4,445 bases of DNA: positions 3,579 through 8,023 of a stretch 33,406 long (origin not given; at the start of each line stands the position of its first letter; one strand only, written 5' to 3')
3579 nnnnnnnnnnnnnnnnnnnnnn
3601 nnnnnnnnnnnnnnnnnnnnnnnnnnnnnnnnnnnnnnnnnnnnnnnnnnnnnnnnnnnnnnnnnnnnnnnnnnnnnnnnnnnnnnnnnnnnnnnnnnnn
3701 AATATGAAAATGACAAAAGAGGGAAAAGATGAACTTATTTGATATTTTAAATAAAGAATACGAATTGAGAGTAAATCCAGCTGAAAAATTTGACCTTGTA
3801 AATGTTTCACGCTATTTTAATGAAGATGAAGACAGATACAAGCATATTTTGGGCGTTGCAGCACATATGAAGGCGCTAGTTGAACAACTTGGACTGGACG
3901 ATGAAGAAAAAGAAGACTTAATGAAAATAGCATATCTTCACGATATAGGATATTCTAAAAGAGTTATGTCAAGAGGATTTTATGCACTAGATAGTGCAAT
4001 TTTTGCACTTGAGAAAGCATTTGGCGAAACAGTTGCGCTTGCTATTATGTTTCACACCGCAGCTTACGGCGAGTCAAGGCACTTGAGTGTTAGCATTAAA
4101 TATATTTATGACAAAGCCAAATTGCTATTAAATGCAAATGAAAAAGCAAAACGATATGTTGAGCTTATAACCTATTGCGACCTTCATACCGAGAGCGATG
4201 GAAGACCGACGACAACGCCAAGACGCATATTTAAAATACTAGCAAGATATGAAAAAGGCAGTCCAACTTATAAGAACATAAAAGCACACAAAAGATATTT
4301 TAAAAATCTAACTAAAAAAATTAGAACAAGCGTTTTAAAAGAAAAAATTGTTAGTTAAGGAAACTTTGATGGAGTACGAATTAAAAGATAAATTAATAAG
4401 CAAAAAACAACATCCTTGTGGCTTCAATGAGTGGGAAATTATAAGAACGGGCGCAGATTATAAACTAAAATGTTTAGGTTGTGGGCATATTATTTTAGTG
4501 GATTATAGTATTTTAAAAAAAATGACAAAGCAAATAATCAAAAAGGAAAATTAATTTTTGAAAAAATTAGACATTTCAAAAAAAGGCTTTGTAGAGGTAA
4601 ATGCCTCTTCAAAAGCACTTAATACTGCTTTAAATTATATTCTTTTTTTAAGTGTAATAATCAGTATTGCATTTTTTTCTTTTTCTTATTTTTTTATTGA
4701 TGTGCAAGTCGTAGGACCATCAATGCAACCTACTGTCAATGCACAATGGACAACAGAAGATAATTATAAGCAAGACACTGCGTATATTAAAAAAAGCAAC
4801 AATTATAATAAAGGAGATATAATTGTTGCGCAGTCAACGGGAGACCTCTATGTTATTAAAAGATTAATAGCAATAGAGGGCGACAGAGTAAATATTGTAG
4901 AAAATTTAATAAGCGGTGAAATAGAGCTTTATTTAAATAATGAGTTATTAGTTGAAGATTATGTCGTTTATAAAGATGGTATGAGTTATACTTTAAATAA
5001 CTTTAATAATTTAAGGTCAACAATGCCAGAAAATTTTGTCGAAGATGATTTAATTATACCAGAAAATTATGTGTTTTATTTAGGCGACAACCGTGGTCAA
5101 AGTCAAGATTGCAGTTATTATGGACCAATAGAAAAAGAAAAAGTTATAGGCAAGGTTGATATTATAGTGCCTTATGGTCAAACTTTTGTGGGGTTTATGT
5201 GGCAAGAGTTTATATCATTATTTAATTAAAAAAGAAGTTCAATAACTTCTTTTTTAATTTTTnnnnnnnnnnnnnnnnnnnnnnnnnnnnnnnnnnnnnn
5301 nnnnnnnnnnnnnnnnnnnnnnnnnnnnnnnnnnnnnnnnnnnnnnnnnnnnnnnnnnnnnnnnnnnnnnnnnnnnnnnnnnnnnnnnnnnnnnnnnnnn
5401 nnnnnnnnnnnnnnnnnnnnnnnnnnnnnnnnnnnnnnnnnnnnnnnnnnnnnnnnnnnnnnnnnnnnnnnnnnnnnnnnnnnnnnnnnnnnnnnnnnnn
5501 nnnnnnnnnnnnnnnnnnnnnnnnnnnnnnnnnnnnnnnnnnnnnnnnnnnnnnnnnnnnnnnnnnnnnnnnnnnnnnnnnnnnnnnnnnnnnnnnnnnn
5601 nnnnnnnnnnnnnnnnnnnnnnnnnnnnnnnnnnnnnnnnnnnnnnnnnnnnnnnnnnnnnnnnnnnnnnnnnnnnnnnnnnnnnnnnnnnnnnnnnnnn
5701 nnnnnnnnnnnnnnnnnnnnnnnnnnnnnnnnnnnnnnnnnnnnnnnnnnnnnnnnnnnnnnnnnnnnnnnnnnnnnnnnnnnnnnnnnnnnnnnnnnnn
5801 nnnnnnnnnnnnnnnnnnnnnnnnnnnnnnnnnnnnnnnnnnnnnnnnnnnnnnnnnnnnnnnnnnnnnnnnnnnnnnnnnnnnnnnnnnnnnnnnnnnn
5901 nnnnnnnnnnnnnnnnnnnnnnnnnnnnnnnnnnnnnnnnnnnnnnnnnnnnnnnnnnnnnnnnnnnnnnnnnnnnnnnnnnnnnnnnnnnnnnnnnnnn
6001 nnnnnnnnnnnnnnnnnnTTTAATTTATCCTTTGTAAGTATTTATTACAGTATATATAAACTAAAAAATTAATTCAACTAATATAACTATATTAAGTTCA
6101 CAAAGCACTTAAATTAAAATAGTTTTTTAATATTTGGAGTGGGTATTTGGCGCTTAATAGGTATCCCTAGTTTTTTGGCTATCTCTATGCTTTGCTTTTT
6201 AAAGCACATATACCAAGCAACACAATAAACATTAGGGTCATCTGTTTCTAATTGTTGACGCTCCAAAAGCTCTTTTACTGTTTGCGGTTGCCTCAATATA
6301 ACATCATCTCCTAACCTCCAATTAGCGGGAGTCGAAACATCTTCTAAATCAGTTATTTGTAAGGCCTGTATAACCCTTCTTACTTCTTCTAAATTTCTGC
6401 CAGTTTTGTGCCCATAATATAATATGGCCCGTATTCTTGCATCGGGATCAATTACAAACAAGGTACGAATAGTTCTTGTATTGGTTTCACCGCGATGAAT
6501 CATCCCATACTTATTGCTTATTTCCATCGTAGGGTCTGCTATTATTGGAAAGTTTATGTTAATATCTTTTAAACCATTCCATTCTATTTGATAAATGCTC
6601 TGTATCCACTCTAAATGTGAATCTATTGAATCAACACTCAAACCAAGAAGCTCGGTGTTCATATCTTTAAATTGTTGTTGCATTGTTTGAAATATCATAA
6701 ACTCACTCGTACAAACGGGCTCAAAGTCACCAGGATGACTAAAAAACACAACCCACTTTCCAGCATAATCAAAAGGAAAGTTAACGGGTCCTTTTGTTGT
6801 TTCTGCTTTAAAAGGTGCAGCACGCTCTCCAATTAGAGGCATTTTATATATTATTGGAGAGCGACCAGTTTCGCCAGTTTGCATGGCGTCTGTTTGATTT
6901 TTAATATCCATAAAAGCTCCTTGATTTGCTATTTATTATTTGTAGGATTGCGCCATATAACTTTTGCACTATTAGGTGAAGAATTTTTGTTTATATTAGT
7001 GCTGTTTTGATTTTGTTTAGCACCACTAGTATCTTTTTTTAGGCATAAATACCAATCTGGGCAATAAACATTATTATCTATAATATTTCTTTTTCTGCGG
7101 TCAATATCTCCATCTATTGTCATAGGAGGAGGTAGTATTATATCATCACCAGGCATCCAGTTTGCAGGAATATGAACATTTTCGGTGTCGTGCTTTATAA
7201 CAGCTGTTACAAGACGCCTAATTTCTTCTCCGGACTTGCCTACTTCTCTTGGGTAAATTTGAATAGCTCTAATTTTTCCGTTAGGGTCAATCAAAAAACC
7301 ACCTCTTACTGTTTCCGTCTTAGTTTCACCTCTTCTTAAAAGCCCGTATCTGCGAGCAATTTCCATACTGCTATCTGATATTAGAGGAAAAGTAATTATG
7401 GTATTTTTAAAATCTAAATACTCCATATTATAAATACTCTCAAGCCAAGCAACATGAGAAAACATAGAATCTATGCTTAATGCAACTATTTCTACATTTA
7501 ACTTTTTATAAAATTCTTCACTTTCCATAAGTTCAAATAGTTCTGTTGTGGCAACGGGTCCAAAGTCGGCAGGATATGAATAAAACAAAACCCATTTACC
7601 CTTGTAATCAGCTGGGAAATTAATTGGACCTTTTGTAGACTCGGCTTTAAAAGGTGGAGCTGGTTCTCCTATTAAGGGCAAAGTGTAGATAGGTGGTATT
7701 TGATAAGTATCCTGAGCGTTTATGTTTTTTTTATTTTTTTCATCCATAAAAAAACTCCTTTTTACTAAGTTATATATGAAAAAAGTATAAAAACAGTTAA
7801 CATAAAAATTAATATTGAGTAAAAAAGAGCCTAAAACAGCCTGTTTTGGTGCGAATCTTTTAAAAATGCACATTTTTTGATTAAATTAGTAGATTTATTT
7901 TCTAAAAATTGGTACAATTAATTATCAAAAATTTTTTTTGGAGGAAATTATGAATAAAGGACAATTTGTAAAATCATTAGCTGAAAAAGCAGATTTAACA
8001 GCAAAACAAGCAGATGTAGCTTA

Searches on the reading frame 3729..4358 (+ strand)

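Call 3: search_protein_families(library=pfam, proteins=[window:3729-4358:+], max_evalue=0.1)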
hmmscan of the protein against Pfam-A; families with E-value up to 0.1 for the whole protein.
window:3729-4358:+ (209 aa): 2 families
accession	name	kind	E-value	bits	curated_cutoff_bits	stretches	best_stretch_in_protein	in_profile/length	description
PF01966.28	HD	-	1.6e-06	28.8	22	1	36-82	1-47/116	HD domain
PF14749.11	Acyl-CoA_ox_N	-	0.069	14.1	25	0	26-70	36-80/120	Acyl-coenzyme A oxidase N-terminal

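Call 7: search_protein_families(library=ncbifam, proteins=[window:3729-4358:+], max_evalue=0.1)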
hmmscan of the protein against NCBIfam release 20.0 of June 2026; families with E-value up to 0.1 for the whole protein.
window:3729-4358:+ (209 aa): 4 families
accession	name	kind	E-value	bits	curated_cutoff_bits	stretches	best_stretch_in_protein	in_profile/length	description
TIGR00277.1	HDIG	domain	2.5e-05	24.1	27.6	1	34-78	3-44/84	HDIG domain-containing metalloprotein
TIGR02621.3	cas3_GSU0051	exception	0.00053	18.9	400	1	38-81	673-716/854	type I-G CRISPR-associated helicase/endonuclease Cas3g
NF011852.0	PRK15324.1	equivalog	0.076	12.5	261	0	149-194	132-174/252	EscJ/YscJ/HrcJ family type III secretion inner membrane ring protein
NF053512.1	nitric_RR_NosR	exception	0.076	12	400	0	38-74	194-230/422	response regulator c-di-GMP phosphodiesterase, NosR family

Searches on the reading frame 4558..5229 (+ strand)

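Call 3: search_protein_families(library=pfam, proteins=[window:4558-5229:+], max_evalue=0.1)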
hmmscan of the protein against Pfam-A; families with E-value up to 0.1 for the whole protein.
window:4558-5229:+ (223 aa): 2 families
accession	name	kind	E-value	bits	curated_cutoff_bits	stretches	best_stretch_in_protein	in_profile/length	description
PF10502.14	Peptidase_S26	-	2.6e-25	89.7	22.9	1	26-204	3-167/168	Signal peptidase, peptidase S26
PF00717.28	Peptidase_S24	-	9.5e-05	22.5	23.3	1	49-113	38-91/116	Peptidase S24-like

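Call 7: search_protein_families(library=ncbifam, proteins=[window:4558-5229:+], max_evalue=0.1)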
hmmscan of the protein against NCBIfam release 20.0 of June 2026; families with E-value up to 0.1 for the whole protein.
window:4558-5229:+ (223 aa): 8 families
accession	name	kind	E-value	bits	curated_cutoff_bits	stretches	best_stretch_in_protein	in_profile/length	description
TIGR02227.1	sigpep_I_bact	equivalog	2.1e-25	89.5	47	1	28-204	2-158/162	signal peptidase I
TIGR02771.1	TraF_Ti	equivalog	6.4e-07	29.1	100.25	1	97-200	82-165/171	conjugative transfer signal peptidase TraF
TIGR02754.1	sod_Ni_protease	equivalog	1.3e-06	28.8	63.25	1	169-201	57-89/90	nickel-type superoxide dismutase maturation protease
NF010459.0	PRK13884.1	subfamily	3.4e-06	26.7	156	1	97-203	86-175/178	conjugal transfer peptidase TraF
NF008114.0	PRK10861.1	equivalog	9.8e-06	25.1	277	1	165-203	262-300/324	signal peptidase I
NF010412.0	PRK13838.1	subfamily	0.00061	19.3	186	1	99-204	89-173/177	conjugal transfer pilin processing protease TraF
NF047981.1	RC1041_fam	subfamily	0.0028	17.4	90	1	24-48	20-44/57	RC1041 family protein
TIGR02228.1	sigpep_I_arch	equivalog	0.02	14.8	51.85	0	27-107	13-86/158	signal peptidase I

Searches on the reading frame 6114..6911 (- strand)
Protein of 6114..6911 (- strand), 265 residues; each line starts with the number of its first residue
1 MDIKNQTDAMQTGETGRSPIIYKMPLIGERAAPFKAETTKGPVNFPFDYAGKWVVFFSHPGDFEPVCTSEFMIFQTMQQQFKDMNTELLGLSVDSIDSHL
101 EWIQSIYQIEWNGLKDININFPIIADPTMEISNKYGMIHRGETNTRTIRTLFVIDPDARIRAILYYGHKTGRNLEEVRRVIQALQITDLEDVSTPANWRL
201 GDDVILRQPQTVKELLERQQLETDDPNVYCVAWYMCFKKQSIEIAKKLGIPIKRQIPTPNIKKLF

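Call 57: search_protein_families(library=pfam, proteins=[window:6114-6911:-], max_evalue=0.00001)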
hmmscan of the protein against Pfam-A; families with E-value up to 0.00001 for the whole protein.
window:6114-6911:- (265 aa): 3 families
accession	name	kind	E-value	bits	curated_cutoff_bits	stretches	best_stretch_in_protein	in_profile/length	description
PF00578.27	AhpC-TSA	-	4e-27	95.1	26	1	27-162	1-123/124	AhpC/TSA family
PF08534.16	Redoxin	-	8.9e-12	45.5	26.6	1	48-169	25-137/148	Redoxin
PF10417.14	1-cysPrx_C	-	5.6e-06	26.7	21.1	0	183-218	1-37/41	C-terminal domain of 1-Cys peroxiredoxin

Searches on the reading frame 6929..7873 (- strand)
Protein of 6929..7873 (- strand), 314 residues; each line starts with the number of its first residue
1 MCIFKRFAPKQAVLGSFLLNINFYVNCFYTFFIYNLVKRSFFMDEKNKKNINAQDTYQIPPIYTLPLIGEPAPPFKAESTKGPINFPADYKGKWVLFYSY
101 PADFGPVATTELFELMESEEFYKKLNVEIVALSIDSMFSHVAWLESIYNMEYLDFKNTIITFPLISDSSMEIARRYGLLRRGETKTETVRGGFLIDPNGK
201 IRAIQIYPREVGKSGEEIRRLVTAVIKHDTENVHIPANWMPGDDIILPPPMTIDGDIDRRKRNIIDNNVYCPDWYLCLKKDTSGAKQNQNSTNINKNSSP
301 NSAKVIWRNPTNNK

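Call 57: search_protein_families(library=pfam, proteins=[window:6929-7873:-], max_evalue=0.00001)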
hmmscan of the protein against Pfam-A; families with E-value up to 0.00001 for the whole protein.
window:6929-7873:- (314 aa): 3 families
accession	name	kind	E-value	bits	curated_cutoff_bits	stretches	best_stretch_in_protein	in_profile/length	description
PF00578.27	AhpC-TSA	-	2.9e-27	95.5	26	1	68-203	1-123/124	AhpC/TSA family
PF08534.16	Redoxin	-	1.5e-11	44.7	26.6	1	69-210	3-137/148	Redoxin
PF10417.14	1-cysPrx_C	-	7.7e-06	26.2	21.1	0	228-254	5-32/41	C-terminal domain of 1-Cys peroxiredoxin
